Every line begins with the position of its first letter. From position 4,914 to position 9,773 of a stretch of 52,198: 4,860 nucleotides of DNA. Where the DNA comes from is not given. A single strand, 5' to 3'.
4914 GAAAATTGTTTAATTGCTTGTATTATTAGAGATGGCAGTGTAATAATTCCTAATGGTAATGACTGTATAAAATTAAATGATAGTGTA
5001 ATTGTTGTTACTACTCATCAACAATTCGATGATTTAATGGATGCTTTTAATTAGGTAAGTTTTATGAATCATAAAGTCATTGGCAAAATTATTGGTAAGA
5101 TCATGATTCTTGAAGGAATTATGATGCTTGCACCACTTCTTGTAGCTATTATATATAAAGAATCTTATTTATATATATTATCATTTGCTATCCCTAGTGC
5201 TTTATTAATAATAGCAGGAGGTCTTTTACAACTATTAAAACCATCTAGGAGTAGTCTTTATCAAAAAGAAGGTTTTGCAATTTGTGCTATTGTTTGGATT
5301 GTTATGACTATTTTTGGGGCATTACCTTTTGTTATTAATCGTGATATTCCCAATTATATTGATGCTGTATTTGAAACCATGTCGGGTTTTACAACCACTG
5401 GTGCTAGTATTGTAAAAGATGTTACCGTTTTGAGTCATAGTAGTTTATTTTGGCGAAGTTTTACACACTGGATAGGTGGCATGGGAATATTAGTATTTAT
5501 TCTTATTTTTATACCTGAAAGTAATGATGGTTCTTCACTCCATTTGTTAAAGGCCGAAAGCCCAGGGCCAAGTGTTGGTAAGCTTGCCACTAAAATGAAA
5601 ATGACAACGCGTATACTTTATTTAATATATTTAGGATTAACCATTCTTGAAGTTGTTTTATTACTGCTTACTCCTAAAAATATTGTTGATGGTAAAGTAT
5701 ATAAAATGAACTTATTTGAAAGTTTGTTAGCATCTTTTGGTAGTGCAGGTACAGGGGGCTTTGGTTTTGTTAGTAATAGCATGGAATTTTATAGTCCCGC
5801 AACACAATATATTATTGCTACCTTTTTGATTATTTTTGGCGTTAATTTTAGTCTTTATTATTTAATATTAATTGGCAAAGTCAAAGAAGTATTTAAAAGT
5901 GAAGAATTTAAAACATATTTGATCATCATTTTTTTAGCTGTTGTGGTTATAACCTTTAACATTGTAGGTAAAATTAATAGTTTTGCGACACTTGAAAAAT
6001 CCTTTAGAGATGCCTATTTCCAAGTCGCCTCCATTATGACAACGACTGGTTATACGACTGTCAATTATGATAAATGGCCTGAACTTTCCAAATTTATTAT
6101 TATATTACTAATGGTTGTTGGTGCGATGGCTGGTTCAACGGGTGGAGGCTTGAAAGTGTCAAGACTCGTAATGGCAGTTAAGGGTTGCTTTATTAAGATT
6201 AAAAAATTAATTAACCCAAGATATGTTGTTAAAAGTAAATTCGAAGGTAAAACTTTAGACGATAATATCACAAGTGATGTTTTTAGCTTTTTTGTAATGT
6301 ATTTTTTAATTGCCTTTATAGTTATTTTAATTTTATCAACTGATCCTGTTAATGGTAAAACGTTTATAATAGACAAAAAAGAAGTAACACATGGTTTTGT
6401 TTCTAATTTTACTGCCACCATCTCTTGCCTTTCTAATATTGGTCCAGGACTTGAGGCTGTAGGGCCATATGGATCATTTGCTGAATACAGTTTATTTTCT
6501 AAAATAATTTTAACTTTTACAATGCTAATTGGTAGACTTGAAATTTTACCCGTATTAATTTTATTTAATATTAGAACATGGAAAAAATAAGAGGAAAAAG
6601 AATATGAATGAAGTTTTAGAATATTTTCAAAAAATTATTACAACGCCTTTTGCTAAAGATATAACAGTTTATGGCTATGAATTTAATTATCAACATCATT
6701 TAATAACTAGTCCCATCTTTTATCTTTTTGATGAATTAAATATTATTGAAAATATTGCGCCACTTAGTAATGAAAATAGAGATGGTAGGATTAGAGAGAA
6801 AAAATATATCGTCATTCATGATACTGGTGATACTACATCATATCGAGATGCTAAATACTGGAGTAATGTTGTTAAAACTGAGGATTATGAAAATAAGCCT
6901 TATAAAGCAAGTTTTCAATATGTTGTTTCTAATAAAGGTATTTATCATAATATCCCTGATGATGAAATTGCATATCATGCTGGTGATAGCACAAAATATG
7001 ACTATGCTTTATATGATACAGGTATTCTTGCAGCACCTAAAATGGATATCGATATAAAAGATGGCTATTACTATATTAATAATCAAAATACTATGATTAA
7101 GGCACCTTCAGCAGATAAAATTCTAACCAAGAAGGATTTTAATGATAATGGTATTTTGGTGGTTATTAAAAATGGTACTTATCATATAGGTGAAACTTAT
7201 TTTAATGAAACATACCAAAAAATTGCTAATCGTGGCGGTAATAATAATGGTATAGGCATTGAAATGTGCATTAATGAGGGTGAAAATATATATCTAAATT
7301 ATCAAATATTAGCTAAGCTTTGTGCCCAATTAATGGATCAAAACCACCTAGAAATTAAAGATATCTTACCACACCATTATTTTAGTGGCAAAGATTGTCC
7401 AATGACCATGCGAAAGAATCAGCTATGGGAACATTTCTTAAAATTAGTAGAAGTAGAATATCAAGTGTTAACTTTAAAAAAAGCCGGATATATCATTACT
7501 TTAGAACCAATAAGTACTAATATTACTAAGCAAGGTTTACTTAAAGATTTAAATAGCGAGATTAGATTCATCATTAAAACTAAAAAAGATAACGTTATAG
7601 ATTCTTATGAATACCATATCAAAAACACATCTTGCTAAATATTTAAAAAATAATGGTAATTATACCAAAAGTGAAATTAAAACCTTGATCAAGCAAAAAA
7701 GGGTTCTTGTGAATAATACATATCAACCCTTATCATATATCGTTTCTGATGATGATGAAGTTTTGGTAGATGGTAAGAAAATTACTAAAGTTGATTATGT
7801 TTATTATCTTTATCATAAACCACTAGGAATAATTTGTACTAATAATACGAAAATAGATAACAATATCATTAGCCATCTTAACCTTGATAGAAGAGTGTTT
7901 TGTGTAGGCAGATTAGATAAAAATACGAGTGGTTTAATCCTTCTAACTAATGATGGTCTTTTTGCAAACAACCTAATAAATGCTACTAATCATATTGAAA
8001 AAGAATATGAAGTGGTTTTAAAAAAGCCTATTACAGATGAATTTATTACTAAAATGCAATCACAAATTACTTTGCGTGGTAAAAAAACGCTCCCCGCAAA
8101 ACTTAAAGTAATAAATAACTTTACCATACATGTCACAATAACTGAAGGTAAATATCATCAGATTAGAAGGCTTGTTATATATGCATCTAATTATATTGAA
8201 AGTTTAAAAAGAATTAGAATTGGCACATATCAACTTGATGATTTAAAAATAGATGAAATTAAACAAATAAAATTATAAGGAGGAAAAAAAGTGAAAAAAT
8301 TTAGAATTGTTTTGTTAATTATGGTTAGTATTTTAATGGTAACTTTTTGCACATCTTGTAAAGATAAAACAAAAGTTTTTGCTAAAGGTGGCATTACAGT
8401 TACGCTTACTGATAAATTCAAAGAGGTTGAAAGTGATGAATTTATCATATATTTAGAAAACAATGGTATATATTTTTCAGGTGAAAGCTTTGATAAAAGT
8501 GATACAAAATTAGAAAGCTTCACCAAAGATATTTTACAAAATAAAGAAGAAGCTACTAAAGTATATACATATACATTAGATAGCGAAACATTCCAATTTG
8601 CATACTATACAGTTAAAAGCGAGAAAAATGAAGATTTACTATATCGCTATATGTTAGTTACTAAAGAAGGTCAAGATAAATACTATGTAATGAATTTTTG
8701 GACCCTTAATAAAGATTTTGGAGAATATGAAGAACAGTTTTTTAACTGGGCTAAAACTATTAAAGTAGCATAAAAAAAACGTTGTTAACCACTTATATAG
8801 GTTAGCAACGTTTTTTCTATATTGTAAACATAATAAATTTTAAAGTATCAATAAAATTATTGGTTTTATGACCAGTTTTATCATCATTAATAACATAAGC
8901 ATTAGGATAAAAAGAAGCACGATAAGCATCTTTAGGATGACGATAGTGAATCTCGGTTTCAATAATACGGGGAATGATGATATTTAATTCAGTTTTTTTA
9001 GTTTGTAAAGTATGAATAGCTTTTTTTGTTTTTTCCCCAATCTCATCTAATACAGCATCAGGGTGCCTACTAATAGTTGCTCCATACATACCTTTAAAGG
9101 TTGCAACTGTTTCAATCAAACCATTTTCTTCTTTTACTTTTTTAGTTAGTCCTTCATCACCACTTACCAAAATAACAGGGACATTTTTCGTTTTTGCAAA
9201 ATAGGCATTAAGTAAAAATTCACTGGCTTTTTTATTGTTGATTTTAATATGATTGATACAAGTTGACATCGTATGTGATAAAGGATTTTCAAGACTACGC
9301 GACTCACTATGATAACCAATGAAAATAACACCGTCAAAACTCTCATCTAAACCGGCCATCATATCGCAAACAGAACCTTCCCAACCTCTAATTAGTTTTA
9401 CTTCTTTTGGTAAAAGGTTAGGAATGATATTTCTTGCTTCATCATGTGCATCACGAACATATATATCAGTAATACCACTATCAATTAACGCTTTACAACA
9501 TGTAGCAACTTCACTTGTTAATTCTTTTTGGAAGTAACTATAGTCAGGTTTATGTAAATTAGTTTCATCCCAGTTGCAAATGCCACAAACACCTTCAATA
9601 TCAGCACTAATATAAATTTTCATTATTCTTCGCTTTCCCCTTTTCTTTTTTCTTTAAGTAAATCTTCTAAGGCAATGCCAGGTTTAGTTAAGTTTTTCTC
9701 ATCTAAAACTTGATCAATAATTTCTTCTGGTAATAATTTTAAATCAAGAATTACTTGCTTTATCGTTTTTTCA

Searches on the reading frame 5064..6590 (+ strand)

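Call 12: search_protein_families(library=pfam, proteins=[window:5064-6590:+], max_evalue=0.001)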
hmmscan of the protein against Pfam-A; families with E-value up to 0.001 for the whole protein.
window:5064-6590:+ (508 aa): 1 family
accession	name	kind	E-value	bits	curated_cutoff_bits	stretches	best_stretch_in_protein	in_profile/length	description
PF02386.22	TrkH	-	8.7e-58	196.4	27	1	41-503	5-492/502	Cation transport protein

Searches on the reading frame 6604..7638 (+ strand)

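Call 12: search_protein_families(library=pfam, proteins=[window:6604-7638:+], max_evalue=0.001)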
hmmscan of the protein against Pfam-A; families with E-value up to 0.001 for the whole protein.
window:6604-7638:+ (344 aa): 1 family
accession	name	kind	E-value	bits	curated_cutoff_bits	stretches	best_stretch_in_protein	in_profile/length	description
PF01510.30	Amidase_2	-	4.4e-15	56.6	26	1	67-266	6-129/131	N-acetylmuramoyl-L-alanine amidase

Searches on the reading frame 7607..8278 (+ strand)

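Call 12: search_protein_families(library=pfam, proteins=[window:7607-8278:+], max_evalue=0.001)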
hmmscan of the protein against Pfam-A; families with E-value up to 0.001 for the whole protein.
window:7607-8278:+ (223 aa): 2 families
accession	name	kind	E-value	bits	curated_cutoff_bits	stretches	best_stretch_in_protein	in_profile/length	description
PF00849.27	PseudoU_synth_2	-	8.4e-21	75.2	26.8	1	66-189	2-149/152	RNA pseudouridylate synthase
PF01479.30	S4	-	6.1e-06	26.3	22.8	1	10-52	4-48/48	S4 domain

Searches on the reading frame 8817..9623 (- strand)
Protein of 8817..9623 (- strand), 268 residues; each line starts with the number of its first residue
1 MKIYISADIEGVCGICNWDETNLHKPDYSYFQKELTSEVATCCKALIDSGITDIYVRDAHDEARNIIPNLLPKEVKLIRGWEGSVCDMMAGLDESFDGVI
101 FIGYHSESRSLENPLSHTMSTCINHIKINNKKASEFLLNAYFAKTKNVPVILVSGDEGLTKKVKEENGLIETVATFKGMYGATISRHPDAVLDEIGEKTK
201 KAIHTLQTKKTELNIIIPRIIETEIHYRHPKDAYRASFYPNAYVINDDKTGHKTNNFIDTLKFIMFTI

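Call 12: search_protein_families(library=pfam, proteins=[window:8817-9623:-], max_evalue=0.001)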
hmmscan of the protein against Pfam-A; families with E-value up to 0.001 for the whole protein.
window:8817-9623:- (268 aa): 1 family
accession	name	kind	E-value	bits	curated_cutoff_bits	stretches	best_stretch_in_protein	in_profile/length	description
PF04951.18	Peptidase_M55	-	1.9e-75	254.2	25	1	1-265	1-263/264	D-aminopeptidase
